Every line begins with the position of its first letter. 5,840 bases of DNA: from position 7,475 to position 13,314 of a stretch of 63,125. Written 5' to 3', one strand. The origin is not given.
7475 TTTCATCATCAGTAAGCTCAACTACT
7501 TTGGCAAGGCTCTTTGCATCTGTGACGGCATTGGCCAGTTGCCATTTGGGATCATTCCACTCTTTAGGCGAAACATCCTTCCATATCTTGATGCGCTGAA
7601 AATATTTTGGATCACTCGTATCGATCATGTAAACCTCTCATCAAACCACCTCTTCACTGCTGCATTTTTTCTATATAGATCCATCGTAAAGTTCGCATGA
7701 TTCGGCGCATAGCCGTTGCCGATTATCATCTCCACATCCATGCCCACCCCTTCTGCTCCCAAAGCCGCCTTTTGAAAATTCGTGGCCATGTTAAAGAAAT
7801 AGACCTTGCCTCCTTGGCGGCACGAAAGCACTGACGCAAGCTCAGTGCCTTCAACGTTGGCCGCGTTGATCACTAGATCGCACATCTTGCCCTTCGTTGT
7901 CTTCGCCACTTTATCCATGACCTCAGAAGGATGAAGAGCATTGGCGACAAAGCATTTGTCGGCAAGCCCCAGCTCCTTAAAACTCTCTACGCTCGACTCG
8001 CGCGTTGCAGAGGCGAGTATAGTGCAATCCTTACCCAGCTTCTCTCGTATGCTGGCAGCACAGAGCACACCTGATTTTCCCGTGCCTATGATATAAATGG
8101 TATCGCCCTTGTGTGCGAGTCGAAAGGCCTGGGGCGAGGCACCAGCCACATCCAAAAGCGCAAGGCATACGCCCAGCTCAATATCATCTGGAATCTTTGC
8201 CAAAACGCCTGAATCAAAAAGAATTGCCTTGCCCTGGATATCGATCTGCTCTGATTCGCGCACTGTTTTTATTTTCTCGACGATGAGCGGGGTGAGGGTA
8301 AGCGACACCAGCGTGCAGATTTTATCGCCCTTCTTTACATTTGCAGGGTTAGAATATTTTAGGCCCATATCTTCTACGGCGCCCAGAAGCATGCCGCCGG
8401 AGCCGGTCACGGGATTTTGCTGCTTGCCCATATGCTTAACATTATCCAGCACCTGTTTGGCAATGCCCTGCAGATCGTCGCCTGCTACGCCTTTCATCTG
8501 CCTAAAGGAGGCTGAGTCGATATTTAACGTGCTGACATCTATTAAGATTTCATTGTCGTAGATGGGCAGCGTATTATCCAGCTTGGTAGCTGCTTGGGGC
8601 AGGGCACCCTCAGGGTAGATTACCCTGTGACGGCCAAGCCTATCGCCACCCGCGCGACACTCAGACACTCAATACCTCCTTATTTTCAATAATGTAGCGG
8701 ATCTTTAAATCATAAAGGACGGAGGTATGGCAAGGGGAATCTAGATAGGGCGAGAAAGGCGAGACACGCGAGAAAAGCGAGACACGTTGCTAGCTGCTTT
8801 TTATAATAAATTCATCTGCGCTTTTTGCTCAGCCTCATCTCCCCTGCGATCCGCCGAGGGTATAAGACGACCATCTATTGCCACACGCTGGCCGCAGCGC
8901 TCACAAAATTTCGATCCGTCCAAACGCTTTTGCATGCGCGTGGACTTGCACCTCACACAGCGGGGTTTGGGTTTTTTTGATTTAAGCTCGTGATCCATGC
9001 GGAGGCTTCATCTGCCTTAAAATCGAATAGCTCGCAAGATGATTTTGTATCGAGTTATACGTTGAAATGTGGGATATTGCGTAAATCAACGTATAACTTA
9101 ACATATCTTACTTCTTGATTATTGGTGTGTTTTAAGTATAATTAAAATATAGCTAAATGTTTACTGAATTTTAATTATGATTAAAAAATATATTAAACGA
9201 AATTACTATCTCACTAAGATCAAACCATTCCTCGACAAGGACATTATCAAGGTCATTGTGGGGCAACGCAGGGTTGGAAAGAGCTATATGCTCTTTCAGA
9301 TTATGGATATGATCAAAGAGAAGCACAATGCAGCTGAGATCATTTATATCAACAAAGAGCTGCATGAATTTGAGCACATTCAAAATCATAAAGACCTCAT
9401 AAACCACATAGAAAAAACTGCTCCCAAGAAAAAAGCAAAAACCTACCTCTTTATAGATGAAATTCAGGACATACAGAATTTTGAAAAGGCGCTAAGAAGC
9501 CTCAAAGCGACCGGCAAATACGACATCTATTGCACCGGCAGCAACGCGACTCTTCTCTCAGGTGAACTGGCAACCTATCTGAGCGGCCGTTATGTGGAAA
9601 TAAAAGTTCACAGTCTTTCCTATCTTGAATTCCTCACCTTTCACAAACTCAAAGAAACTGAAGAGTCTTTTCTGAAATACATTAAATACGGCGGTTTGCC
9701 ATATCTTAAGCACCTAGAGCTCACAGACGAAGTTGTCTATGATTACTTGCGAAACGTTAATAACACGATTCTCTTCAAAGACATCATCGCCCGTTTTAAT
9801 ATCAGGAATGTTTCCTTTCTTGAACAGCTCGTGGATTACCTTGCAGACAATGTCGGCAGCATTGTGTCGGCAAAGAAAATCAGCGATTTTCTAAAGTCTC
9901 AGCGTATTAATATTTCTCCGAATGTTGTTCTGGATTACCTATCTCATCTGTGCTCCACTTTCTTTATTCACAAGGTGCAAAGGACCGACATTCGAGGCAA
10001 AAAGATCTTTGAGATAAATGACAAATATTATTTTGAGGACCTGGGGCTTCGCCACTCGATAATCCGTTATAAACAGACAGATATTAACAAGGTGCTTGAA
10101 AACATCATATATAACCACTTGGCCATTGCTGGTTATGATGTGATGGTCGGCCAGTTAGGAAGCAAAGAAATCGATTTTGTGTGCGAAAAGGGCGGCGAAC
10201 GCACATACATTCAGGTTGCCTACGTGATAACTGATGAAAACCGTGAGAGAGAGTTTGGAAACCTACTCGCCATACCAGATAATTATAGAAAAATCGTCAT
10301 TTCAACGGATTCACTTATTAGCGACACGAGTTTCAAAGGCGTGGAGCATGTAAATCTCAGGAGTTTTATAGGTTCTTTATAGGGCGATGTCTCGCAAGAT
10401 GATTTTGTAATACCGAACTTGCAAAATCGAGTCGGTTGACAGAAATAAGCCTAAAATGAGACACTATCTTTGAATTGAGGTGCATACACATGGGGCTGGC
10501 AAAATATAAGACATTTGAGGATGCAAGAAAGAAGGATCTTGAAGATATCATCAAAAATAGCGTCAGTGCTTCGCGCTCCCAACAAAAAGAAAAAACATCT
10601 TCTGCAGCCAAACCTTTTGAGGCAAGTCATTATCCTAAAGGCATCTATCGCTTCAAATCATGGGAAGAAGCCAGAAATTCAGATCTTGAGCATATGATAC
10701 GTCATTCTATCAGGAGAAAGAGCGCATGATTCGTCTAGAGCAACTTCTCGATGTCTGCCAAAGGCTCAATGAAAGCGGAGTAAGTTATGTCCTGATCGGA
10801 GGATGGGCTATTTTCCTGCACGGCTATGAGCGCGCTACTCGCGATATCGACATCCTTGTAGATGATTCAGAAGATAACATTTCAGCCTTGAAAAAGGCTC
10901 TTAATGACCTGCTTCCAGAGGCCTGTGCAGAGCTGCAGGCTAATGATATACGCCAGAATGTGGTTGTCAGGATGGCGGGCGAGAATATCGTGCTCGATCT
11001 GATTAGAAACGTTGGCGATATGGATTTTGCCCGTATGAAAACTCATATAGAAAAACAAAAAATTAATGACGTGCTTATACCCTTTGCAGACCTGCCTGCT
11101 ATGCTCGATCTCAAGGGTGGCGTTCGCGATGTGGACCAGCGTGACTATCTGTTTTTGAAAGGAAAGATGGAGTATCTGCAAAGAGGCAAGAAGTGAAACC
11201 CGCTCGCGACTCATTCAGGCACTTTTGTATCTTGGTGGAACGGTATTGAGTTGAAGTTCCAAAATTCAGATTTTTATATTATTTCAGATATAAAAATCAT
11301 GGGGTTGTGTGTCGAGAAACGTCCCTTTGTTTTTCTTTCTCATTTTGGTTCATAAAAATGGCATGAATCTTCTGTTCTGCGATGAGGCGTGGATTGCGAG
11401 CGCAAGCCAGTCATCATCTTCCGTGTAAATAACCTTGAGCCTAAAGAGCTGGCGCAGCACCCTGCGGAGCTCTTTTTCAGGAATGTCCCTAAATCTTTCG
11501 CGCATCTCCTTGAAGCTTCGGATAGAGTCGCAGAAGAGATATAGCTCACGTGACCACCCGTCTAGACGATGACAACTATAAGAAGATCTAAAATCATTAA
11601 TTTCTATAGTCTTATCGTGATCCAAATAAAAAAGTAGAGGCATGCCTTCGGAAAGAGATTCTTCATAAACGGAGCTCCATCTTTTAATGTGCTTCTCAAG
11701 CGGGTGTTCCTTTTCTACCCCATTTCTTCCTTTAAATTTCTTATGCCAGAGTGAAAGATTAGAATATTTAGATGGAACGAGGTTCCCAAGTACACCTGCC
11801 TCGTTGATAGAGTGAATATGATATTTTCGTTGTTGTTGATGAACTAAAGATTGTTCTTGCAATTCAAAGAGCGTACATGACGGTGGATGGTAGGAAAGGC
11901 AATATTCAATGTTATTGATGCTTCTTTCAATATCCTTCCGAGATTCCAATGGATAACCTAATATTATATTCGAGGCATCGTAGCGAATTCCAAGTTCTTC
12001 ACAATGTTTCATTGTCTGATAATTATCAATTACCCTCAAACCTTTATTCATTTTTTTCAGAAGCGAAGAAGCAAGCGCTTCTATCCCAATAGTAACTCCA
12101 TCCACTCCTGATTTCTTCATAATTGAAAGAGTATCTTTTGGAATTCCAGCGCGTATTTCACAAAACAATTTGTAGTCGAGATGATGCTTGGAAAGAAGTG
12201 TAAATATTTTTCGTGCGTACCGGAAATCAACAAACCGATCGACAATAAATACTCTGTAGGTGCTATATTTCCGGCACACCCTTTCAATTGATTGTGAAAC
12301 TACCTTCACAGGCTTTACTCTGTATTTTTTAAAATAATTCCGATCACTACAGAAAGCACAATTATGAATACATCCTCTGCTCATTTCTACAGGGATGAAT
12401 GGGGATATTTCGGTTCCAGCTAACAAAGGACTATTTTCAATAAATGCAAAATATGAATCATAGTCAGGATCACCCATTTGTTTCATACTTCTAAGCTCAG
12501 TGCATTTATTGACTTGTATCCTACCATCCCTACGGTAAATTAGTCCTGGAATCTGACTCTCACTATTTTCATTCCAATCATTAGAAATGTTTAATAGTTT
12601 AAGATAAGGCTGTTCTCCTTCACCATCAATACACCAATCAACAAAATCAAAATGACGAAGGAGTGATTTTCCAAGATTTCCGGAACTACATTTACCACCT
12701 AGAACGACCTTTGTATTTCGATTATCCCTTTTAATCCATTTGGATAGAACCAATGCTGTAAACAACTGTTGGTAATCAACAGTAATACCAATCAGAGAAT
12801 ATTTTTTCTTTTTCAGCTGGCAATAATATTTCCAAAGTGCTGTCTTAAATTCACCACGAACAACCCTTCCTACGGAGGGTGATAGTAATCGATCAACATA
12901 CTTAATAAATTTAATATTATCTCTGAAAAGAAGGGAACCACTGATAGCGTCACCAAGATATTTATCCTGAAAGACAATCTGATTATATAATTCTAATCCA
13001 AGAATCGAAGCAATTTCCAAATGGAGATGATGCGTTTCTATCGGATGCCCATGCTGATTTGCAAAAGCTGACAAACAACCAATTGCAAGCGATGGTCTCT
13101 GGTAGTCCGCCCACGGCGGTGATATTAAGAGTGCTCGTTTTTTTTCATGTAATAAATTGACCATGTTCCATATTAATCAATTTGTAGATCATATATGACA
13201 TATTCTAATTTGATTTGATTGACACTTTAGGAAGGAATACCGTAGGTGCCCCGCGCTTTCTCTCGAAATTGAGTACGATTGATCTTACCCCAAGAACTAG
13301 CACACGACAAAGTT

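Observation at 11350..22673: Triplicated B12-binding radical SAM plus ultra-basic small-peptide modules with a HemN-like radical SAM: candidate new RiPP-type system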

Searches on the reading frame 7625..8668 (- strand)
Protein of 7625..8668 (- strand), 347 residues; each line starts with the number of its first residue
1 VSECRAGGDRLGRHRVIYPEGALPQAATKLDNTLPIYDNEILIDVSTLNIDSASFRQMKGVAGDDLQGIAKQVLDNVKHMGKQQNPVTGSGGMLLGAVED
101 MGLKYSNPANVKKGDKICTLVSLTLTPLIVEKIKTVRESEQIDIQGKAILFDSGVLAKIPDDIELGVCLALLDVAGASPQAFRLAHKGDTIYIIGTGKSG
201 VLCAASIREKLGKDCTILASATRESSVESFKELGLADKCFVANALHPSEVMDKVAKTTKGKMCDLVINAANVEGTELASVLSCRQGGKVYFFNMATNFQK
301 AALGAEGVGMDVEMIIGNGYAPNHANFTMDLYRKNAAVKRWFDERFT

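Call 38: search_protein_families(library=pfam, proteins=[window:7625-8668:-], max_evalue=0.0001)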
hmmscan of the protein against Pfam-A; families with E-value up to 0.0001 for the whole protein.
window:7625-8668:- (347 aa): 1 family
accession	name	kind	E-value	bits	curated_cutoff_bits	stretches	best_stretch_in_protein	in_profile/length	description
PF00107.32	ADH_zinc_N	-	5.6e-05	23.5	31.8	0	215-294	15-90/129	Zinc-binding dehydrogenase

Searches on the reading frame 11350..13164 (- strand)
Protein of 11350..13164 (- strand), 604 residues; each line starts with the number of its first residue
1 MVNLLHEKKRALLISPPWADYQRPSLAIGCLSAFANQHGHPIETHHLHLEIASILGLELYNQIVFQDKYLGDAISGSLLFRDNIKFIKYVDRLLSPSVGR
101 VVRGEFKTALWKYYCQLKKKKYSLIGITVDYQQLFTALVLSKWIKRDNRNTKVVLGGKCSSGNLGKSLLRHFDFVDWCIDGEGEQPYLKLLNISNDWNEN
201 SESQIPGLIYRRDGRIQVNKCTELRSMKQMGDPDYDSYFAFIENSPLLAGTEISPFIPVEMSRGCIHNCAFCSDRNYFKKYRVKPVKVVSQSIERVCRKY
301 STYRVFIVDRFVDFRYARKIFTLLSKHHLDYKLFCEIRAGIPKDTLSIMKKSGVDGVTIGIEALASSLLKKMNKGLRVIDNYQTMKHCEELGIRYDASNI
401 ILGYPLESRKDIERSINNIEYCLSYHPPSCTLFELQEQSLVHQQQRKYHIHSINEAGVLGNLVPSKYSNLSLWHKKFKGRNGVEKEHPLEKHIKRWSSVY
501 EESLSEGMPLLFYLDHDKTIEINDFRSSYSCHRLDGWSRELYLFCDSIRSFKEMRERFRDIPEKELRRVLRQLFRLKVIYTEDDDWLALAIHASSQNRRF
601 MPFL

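Call 3: search_protein_families(library=pfam, proteins=[window:11350-13164:-], max_evalue=0.01)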
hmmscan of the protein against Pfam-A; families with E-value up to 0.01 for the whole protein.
window:11350-13164:- (604 aa): 2 families
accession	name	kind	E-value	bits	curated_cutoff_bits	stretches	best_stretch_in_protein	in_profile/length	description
PF04055.27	Radical_SAM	-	1e-15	58.8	29.5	1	259-417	1-164/166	Radical SAM superfamily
PF19864.5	Radical_SAM_N2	-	0.0083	16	29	0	141-203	77-134/151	Radical SAM proteins, N-terminal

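Call 4: search_protein_families(library=ncbifam, proteins=[window:11350-13164:-], max_evalue=0.01)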
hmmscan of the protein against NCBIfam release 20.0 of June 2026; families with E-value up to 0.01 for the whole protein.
window:11350-13164:- (604 aa): 25 families
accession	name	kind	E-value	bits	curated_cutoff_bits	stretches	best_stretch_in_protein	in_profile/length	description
TIGR03975.1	rSAM_ocin_1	subfamily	7.3e-88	295.6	281.85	1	12-591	2-606/606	RiPP maturation radical SAM C-methyltransferase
TIGR03471.1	HpnJ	equivalog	1.3e-22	80.3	577.6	1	121-417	68-360/472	hopanoid biosynthesis associated radical SAM protein HpnJ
TIGR04072.2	rSAM_ladder_B12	equivalog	9.7e-20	70.6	360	1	146-420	94-347/443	lipid biosynthesis B12-binding/radical SAM protein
TIGR02026.1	BchE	equivalog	2.4e-19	69.6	481.35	1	120-427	62-367/497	magnesium-protoporphyrin IX monomethyl ester anaerobic oxidative cyclase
NF050148.1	rSAM_ApyD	equivalog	3.6e-18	65.3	750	1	124-430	77-374/645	RiPP biosynthesis radical SAM protein ApyD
TIGR04479.1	bcpD_PhpK_rSAM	subfamily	5.4e-18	64.6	600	1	117-421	106-408/504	PhpK family radical SAM P-methyltransferase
TIGR04367.1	HpnR_B12_rSAM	equivalog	1.3e-17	63.5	650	1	113-402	52-333/490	hopanoid C-3 methylase HpnR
TIGR04190.1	B12_SAM_Ta0216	equivalog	1.1e-16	60.6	500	1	137-414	96-386/554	TIGR04190 family B12-binding domain/radical SAM domain protein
TIGR04014.1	B12_SAM_MJ_0865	equivalog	2.5e-16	59.5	360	1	143-416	60-330/434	methyl-coenzyme M reductase glutamine C-methyltransferase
TIGR04013.1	B12_SAM_MJ_1487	hypoth_equivalog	1e-15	57.5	251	2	141-299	60-195/382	TIGR04013 family B12-binding domain/radical SAM domain-containing protein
NF038361.1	rSAM_Sden_1168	equivalog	4.8e-15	55.1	575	1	115-420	134-449/560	Sden_1168 family B12-binding radical SAM P-methyltransferase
TIGR04295.1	B12_rSAM_oligo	hypoth_equivalog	6.4e-15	54.7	400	1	147-378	99-318/422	TIGR04295 family B12-binding domain-containing radical SAM protein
TIGR04385.1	B12_rSAM_cofa1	equivalog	1.1e-14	54.5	450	1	142-427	91-369/438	B12 lower ligand biosynthesis radical SAM protein BzaD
NF040542.1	rSAM_RCCLKC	equivalog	1.2e-12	47.7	450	1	118-400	45-329/423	arsinothricin biosynthesis radical SAM protein ArsL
TIGR03960.1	rSAM_fuse_unch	hypoth_equivalog_domain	4.5e-07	28.8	462.3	1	117-414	92-416/605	TIGR03960 family B12-binding radical SAM protein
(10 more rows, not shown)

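Call 91: search_protein_families(library=padloc, proteins=[window:11350-13164:-], max_evalue=0.001)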
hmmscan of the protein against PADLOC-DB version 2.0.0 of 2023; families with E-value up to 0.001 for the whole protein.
window:11350-13164:- (604 aa): 1 family
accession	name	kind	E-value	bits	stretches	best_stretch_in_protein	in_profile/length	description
PDLC04689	PDC-M51A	-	5.4e-06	23.5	1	244-429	169-356/420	-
